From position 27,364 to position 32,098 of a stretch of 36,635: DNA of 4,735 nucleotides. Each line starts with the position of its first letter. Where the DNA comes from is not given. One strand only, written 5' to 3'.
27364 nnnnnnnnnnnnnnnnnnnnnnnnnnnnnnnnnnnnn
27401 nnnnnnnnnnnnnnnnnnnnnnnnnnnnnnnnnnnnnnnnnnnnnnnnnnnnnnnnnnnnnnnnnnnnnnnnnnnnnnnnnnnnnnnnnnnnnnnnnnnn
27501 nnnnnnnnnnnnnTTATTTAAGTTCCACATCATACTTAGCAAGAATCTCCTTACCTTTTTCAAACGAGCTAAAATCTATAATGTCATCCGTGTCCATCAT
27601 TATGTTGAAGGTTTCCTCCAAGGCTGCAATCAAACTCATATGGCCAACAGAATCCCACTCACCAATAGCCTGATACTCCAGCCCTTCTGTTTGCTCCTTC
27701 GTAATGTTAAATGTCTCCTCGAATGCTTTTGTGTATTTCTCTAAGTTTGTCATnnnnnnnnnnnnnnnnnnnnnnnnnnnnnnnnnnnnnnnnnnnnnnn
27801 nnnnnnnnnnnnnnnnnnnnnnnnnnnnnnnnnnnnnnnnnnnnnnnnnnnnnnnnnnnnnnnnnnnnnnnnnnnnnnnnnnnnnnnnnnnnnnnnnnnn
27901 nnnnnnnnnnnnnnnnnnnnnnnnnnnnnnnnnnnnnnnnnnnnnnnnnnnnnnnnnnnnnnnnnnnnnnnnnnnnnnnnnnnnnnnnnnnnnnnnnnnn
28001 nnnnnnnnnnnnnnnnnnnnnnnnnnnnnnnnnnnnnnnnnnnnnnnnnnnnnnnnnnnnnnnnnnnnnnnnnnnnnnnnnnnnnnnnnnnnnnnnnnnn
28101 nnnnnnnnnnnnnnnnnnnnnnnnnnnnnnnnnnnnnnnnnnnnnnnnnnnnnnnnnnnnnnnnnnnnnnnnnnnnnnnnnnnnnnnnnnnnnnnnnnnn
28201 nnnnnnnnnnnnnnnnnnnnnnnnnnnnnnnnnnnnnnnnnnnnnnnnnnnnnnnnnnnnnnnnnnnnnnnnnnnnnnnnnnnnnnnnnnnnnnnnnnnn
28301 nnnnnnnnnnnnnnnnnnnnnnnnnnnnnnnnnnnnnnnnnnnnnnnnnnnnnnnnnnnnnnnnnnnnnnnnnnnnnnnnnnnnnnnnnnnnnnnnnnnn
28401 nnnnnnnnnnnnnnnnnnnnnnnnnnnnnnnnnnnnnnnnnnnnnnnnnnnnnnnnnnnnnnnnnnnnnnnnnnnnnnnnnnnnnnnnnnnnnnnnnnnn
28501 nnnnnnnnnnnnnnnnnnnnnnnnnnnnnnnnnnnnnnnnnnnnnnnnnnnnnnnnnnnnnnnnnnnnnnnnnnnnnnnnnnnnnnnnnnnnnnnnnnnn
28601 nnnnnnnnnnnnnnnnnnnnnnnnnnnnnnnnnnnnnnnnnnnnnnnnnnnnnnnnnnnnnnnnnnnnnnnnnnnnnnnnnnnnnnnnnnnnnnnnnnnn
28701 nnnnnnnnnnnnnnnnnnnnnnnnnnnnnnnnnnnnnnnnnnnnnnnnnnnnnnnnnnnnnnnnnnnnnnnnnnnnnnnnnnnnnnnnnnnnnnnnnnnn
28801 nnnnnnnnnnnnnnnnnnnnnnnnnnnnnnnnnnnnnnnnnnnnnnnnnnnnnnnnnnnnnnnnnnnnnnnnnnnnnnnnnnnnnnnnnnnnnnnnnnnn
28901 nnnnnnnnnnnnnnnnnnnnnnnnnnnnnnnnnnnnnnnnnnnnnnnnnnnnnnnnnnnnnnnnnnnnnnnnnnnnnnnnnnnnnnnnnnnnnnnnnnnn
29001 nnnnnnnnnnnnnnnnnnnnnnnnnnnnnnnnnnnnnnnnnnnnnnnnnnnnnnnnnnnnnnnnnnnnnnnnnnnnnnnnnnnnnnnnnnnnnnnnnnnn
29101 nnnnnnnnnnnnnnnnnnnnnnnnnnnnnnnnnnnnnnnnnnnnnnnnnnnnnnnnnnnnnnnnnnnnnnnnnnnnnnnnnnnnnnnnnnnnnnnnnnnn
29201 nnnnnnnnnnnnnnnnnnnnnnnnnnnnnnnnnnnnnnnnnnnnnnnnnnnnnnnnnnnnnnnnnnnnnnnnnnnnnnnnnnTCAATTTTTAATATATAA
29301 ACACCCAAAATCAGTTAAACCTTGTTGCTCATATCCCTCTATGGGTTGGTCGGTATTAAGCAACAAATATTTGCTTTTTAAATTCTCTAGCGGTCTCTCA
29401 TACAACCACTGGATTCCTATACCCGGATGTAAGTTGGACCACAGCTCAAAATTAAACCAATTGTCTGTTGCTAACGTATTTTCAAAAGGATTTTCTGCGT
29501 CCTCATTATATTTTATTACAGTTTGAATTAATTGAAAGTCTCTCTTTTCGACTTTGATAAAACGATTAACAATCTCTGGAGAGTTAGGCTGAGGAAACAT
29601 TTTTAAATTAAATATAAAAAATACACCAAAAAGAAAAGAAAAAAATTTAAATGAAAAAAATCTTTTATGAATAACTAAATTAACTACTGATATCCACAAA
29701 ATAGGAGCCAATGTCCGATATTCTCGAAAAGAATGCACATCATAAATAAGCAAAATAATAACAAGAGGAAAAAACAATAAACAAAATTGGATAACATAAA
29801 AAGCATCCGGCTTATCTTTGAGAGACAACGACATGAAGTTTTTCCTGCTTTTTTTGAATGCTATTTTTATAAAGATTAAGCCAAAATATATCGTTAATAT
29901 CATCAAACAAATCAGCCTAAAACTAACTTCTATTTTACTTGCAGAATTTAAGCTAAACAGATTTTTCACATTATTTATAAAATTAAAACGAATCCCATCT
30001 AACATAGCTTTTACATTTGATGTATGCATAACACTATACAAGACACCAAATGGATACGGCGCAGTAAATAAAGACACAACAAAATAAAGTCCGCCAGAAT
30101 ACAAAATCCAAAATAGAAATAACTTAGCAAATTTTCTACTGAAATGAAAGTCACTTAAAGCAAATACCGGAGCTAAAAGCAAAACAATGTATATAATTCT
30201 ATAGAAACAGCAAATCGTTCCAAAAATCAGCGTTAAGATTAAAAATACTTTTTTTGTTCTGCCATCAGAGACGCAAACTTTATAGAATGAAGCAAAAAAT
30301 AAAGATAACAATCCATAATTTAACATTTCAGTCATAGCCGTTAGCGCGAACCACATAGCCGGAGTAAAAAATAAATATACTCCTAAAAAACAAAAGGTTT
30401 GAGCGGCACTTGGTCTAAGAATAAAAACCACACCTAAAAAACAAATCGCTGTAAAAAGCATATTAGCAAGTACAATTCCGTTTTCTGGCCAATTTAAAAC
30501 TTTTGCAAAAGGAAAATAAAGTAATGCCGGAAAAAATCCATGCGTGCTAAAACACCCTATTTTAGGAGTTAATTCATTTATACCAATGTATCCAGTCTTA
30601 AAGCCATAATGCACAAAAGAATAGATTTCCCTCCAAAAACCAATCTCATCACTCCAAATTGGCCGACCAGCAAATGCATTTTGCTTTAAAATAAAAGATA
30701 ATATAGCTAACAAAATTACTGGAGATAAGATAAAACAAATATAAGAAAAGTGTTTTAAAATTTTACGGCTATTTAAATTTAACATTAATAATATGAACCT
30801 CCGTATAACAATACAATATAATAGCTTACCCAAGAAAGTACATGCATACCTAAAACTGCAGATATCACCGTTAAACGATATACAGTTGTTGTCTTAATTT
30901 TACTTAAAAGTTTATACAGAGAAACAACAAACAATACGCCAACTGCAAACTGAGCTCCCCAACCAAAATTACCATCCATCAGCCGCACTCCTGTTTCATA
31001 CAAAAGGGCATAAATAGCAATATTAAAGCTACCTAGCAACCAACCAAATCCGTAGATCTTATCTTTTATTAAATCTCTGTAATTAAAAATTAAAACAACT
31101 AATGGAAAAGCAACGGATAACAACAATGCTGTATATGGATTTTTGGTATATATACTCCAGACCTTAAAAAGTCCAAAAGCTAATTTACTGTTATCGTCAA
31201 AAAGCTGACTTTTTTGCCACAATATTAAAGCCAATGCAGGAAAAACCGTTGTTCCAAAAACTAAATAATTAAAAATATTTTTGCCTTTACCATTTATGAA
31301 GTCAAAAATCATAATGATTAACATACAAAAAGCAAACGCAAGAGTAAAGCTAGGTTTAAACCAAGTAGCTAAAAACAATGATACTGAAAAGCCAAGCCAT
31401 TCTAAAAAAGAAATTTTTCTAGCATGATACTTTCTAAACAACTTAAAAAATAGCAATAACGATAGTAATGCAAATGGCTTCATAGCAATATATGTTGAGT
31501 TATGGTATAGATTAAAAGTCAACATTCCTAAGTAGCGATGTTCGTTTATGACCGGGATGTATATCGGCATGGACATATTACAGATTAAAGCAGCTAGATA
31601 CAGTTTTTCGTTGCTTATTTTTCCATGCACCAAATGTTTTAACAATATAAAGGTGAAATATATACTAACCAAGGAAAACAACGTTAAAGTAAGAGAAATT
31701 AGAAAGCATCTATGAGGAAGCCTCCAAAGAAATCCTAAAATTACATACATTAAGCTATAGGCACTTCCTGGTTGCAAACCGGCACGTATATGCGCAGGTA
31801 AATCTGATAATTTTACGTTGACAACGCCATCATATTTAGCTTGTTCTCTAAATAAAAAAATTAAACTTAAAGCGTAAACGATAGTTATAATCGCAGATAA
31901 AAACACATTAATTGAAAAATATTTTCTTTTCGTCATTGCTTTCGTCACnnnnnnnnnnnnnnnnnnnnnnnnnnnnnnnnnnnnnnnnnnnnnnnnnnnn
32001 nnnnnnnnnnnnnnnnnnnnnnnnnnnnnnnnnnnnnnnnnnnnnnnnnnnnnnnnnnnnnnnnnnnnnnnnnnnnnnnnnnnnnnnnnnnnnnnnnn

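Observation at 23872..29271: Acyl-group factory resembling the proposed Vibrio cholerae O1 tetronate route, here in split-gene form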

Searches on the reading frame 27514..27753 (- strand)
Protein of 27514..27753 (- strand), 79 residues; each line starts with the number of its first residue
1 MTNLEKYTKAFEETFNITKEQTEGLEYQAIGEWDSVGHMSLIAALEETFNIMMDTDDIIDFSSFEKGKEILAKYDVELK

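Call 5: search_protein_families(library=pfam, proteins=[window:27514-27753:-], max_evalue=0.01)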
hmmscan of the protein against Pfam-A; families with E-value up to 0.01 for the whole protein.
window:27514-27753:- (79 aa): 2 families
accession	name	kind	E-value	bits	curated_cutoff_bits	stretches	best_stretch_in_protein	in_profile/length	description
PF16320.10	Ribosomal_L12_N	-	0.0034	17.5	25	0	40-51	19-30/48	Ribosomal protein L7/L12 dimerisation domain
PF00550.31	PP-binding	-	0.0035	18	20.8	1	34-64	30-60/67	Phosphopantetheine attachment site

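Call 6: search_protein_families(library=ncbifam, proteins=[window:27514-27753:-], max_evalue=0.01)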
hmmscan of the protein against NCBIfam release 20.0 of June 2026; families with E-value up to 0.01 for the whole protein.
window:27514-27753:- (79 aa): 0 families

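Call 58: search_protein_families(library=ncbifam, proteins=[window:27514-27753:-], max_evalue=1)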
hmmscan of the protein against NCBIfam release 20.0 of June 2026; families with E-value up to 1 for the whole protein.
window:27514-27753:- (79 aa): 3 families
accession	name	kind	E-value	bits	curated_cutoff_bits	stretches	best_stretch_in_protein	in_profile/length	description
NF058660.1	cispen_ACP_AmcB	equivalog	0.02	15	80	1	33-59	35-61/80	cispentacin biosynthesis acyl carrier protein AmcB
NF002150.0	PRK00982.1-4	subfamily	0.026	14.8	66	1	14-60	17-64/80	acyl carrier protein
NF006031.0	PRK08172.1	equivalog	0.15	12.7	76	1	34-64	37-67/82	acyl carrier protein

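Call 61: search_solved_structures(query=A4, max_evalue=1, show_alignments=2)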
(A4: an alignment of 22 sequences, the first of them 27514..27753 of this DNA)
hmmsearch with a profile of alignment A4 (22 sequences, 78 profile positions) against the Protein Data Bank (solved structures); distinct sequences matched with E-value up to 1: 16.
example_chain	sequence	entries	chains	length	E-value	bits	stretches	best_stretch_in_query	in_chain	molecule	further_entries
2lml_A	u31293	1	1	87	5.7e-05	26.4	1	4-54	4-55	Putative acyl carrier protein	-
2n50_A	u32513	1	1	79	0.0039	20.5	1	4-57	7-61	Acyl carrier protein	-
8gsa_A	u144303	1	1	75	0.013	18.8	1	5-60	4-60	Acyl carrier protein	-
2lki_A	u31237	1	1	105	0.032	17.6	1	24-58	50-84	Putative uncharacterized protein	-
2fq0_A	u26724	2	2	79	0.1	16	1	7-73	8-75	acyl carrier protein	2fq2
3gzl_A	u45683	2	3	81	0.11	15.8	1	6-73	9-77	Acyl carrier protein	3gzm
2ava_A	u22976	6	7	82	0.14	15.5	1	23-71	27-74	Acyl carrier protein I, chloroplast | Acyl Carrier Protein | ACYL CARRIER PROTEIN 1, CHLOROPLASTIC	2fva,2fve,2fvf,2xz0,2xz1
4dxe_H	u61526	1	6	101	0.28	14.6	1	1-53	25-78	Acyl carrier protein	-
1hy8_A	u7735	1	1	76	0.28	14.6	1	4-58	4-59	ACYL CARRIER PROTEIN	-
2x2b_A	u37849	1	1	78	0.29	14.5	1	4-58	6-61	ACYL CARRIER PROTEIN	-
3r7a_A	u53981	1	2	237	0.53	13.7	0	13-49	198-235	Phosphoglycerate mutase, putative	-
2l0q_A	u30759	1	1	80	0.53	13.7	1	5-53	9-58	Acyl carrier protein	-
8jf2_F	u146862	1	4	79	0.59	13.5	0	32-53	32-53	D-alanyl carrier protein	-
5czd_B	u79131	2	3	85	0.65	13.4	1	24-56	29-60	Acyl-carrier-protein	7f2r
7qv0_D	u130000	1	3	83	0.9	13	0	3-70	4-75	Acyl carrier protein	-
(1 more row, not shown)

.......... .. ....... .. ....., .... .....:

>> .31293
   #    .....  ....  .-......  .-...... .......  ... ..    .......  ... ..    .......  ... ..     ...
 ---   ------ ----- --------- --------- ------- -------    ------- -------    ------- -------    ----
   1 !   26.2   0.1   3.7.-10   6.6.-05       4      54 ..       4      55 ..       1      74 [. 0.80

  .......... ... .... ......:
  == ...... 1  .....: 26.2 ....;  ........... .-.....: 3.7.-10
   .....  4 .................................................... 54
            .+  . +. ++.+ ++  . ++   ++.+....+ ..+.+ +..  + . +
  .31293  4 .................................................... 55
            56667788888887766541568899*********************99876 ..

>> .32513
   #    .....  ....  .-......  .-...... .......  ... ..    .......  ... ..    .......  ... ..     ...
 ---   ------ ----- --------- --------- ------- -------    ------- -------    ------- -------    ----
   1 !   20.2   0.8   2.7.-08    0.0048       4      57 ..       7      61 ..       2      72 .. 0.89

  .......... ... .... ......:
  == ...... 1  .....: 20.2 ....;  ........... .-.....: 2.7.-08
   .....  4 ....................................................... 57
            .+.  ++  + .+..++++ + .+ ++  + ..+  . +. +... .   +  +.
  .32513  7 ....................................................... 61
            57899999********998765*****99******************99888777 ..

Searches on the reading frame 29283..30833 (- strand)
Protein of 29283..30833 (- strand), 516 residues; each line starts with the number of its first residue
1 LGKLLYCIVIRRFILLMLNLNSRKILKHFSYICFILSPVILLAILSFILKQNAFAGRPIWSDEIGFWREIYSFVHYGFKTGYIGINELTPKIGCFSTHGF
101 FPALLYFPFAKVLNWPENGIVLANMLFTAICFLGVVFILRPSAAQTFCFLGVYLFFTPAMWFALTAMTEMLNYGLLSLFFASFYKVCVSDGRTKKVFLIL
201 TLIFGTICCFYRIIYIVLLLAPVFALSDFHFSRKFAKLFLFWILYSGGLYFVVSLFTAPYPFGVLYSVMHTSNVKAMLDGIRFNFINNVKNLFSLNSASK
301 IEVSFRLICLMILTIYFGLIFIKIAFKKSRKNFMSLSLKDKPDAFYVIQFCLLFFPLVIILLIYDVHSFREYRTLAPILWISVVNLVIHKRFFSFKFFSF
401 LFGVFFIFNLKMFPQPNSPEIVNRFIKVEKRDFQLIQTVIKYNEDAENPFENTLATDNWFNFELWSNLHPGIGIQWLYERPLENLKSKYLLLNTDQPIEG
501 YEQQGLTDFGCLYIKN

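Call 5: search_protein_families(library=pfam, proteins=[window:29283-30833:-], max_evalue=0.01)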
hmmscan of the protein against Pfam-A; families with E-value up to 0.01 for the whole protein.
window:29283-30833:- (516 aa): 0 families

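Call 6: search_protein_families(library=ncbifam, proteins=[window:29283-30833:-], max_evalue=0.01)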
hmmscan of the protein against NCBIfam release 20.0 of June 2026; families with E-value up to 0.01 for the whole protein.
window:29283-30833:- (516 aa): 0 families

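Call 57: search_protein_families(library=pfam, proteins=[window:29283-30833:-], max_evalue=5)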
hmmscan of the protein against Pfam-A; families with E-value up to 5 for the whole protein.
window:29283-30833:- (516 aa): 0 families

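Call 58: search_protein_families(library=ncbifam, proteins=[window:29283-30833:-], max_evalue=1)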
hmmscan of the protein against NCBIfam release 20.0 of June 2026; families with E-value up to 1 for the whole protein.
window:29283-30833:- (516 aa): 1 family
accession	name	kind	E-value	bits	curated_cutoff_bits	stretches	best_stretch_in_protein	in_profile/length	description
NF009364.0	PRK12721.1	equivalog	0.092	11.9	381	1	231-372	74-202/352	EscU/YscU/HrcU family type III secretion system export apparatus switch protein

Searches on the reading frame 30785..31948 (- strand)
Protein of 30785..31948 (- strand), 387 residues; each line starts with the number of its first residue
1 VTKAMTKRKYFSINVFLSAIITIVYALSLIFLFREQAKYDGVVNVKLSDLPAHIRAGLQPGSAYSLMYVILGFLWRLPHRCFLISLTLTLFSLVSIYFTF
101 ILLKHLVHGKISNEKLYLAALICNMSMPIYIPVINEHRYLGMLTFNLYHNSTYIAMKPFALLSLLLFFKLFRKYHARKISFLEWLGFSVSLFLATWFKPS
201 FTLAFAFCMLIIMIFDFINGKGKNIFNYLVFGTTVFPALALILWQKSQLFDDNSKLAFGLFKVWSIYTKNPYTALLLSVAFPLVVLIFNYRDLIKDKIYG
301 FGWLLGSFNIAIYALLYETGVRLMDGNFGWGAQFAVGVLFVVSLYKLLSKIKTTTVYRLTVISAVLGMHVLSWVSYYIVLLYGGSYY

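Call 7: search_protein_families(library=pfam, proteins=[window:30785-31948:-], max_evalue=0.01)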
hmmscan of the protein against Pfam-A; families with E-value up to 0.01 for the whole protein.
window:30785-31948:- (387 aa): 0 families

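Call 57: search_protein_families(library=pfam, proteins=[window:30785-31948:-], max_evalue=5)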
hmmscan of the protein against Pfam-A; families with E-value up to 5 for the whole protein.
window:30785-31948:- (387 aa): 1 family
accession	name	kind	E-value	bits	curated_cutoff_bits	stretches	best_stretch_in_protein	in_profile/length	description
PF09882.14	DUF2109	-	0.41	11.2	23.1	1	170-212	17-59/76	Predicted membrane protein (DUF2109)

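Call 58: search_protein_families(library=ncbifam, proteins=[window:30785-31948:-], max_evalue=1)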
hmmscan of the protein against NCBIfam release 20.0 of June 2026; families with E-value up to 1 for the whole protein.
window:30785-31948:- (387 aa): 0 families
